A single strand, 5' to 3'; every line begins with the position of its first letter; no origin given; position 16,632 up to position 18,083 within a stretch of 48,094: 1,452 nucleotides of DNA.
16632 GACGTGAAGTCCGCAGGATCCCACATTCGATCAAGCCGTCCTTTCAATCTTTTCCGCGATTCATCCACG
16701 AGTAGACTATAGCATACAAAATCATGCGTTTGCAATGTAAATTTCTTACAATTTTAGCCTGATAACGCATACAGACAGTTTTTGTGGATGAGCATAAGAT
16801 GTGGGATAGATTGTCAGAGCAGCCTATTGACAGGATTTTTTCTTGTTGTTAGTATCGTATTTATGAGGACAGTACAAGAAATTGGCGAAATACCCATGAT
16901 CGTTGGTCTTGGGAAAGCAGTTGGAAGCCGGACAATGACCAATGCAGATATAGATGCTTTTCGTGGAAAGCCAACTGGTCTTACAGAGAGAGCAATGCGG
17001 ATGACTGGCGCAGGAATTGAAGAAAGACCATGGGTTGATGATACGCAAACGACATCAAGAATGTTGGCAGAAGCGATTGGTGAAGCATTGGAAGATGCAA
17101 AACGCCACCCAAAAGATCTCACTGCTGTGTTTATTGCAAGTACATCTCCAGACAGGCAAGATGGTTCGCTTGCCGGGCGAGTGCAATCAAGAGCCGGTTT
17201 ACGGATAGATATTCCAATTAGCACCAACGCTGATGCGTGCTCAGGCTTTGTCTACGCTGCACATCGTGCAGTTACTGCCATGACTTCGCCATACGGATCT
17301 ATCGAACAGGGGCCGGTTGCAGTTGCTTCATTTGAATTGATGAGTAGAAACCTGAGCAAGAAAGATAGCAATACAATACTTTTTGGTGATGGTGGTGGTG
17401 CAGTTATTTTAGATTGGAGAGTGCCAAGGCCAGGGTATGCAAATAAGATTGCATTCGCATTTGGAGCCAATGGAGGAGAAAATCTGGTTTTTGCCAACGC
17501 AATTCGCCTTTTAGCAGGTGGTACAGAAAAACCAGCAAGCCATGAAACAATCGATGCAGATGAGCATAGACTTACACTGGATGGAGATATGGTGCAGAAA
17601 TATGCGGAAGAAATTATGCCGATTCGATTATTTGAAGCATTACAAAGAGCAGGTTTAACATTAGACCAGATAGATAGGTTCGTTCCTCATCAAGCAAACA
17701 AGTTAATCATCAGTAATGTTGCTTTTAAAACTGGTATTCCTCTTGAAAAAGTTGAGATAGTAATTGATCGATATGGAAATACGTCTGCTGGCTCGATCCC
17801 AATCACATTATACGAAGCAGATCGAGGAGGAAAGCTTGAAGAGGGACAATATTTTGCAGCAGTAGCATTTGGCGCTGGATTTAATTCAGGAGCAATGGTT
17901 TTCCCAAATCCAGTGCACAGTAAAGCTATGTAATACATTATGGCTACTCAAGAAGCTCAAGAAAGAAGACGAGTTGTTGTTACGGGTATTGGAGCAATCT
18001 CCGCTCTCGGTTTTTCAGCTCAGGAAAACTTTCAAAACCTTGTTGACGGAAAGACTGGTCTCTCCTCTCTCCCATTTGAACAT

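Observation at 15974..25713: FAS/PKS-like condensation-reduction-dehydration gene set with no visible acyl carrier protein, joined to an acyltransferase and a PLD-family enzyme and sitting next to a Crp/Fnr regulator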

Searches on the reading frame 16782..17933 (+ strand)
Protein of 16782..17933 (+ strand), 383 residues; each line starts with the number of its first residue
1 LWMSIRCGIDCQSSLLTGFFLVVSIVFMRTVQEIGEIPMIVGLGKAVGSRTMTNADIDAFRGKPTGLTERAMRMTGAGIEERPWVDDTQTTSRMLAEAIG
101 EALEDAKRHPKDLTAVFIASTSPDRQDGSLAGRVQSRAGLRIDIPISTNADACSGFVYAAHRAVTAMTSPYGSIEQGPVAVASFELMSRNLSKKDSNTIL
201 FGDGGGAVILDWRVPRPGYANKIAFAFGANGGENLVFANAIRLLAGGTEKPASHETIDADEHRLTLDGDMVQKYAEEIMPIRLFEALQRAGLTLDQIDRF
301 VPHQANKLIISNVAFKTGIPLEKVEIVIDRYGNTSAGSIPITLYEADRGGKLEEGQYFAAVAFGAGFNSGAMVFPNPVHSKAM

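Call 3: search_protein_families(library=pfam, proteins=[window:16782-17933:+], max_evalue=0.01)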
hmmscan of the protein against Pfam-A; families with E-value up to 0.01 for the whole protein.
window:16782-17933:+ (383 aa): 2 families
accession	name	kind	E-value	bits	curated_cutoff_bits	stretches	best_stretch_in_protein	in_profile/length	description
PF08541.16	ACP_syn_III_C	-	1.1e-28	99.7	26.6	1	287-374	1-88/90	3-Oxoacyl-[acyl-carrier-protein (ACP)] synthase III C terminal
PF08545.16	ACP_syn_III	-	6.9e-07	29.5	24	1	151-213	5-64/80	3-Oxoacyl-[acyl-carrier-protein (ACP)] synthase III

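Call 5: search_protein_families(library=ncbifam, proteins=[window:16782-17933:+], max_evalue=0.01)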
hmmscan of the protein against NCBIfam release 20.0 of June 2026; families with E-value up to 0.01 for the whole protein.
window:16782-17933:+ (383 aa): 13 families
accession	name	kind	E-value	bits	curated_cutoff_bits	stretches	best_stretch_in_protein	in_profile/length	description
NF006829.0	PRK09352.1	subfamily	2.2e-54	184.6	249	1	40-374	7-319/322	beta-ketoacyl-ACP synthase 3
TIGR00747.1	fabH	subfamily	1.6e-48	165.5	292.1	1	40-373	5-319/322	beta-ketoacyl-ACP synthase III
NF004623.0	PRK05963.1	equivalog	7.2e-47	160.3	437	1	39-374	7-326/328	beta-ketoacyl-ACP synthase III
NF005541.0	PRK07204.1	equivalog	2.1e-29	103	402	1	40-373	7-326/329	beta-ketoacyl-ACP synthase III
NF006720.0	PRK09258.1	equivalog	2.9e-20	72.9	285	2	255-371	217-333/338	3-oxoacyl-ACP synthase III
NF005703.0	PRK07515.1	equivalog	8.3e-19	67.7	304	1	79-373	85-369/373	beta-ketoacyl-ACP synthase III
NF005308.0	PRK06840.1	equivalog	2.5e-17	62.9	315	1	40-373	7-332/339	3-oxoacyl-ACP synthase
NF009519.0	PRK12880.1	equivalog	5.3e-11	42.4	436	1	77-373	46-335/353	beta-ketoacyl-ACP synthase III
NF003274.0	PRK04262.1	equivalog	5.6e-07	28.9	244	1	287-372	219-304/347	hydroxymethylglutaryl-CoA synthase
TIGR00748.1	HMG_CoA_syn_Arc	equivalog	5.9e-07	29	353.35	1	287-372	218-303/345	hydroxymethylglutaryl-CoA synthase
NF005293.2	PRK06816.1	subfamily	2.7e-05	23.4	450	1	272-357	263-357/378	StlD/DarB family beta-ketosynthase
NF053539.1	resorcinol_DarB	exception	0.00011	21.5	550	1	282-356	276-355/377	dialkylresorcinol biosynthesis protein DarB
NF004810.0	PRK06157.1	equivalog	0.00013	21.3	403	1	91-169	27-104/400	acetyl-CoA acetyltransferase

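Call 46: search_solved_structures(query=window:16782-17933:+, max_evalue=1e-15, show_alignments=1)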
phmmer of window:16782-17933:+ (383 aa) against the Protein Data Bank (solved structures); distinct sequences matched with E-value up to 1e-15: 32.
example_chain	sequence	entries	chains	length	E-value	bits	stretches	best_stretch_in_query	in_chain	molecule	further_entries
1ub7_A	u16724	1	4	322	1.2e-39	139.5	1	40-373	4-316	3-oxoacyl-[acyl-carrier protein] synthase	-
1zow_A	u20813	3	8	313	1.5e-36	129.4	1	252-373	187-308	3-oxoacyl-[acyl-carrier-protein] synthase III | 3-oxoacyl-[acyl-carrier-protein] synthase 3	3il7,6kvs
4dfe_A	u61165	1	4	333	5.2e-33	117.7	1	40-373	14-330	3-oxoacyl-[acyl-carrier-protein] synthase 3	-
6x7r_A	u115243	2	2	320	1.9e-32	115.9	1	38-372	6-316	3-oxoacyl-[acyl-carrier-protein] synthase 3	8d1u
1hn9_A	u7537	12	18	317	2.9e-32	115.3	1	40-372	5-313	BETA-KETOACYL-ACYL CARRIER PROTEIN SYNTHASE III | 3-oxoacyl-[acyl-carrier-protein] synthase III | 3-oxoacyl-[acyl-carrier-protein] synthase 3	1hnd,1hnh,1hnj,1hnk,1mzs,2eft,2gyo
9ka2_A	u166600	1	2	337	3.2e-32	115.1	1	39-372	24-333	Beta-ketoacyl-[acyl-carrier-protein] synthase III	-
3il9_A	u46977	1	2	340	3.3e-32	115.1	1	39-372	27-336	3-oxoacyl-[acyl-carrier-protein] synthase 3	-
8vd9_A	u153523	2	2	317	9e-32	113.7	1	257-373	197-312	Beta-ketoacyl-[acyl-carrier-protein] synthase III 1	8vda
6kue_A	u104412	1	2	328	9.5e-32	113.6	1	40-374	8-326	3-oxoacyl-[acyl-carrier-protein] synthase III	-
9j6e_A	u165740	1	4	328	2.2e-31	112.4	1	40-374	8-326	3-oxopimeloyl-[acyl-carrier-protein] synthase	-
1ebl_A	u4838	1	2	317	2.5e-31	112.2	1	40-372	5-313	BETA-KETOACYL-ACP SYNTHASE III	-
2ebd_A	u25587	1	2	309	3.8e-31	111.6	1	265-373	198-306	3-oxoacyl-[acyl-carrier-protein] synthase 3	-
4ylt_A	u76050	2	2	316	8.8e-31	110.4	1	40-372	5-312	3-oxoacyl-[acyl-carrier-protein] synthase 3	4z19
8vdb_A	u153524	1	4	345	1e-30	110.2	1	40-368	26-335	Beta-ketoacyl-[acyl-carrier-protein] synthase III 2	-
9ka5_A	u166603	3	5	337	1.6e-30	109.6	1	39-372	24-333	Beta-ketoacyl-[acyl-carrier-protein] synthase III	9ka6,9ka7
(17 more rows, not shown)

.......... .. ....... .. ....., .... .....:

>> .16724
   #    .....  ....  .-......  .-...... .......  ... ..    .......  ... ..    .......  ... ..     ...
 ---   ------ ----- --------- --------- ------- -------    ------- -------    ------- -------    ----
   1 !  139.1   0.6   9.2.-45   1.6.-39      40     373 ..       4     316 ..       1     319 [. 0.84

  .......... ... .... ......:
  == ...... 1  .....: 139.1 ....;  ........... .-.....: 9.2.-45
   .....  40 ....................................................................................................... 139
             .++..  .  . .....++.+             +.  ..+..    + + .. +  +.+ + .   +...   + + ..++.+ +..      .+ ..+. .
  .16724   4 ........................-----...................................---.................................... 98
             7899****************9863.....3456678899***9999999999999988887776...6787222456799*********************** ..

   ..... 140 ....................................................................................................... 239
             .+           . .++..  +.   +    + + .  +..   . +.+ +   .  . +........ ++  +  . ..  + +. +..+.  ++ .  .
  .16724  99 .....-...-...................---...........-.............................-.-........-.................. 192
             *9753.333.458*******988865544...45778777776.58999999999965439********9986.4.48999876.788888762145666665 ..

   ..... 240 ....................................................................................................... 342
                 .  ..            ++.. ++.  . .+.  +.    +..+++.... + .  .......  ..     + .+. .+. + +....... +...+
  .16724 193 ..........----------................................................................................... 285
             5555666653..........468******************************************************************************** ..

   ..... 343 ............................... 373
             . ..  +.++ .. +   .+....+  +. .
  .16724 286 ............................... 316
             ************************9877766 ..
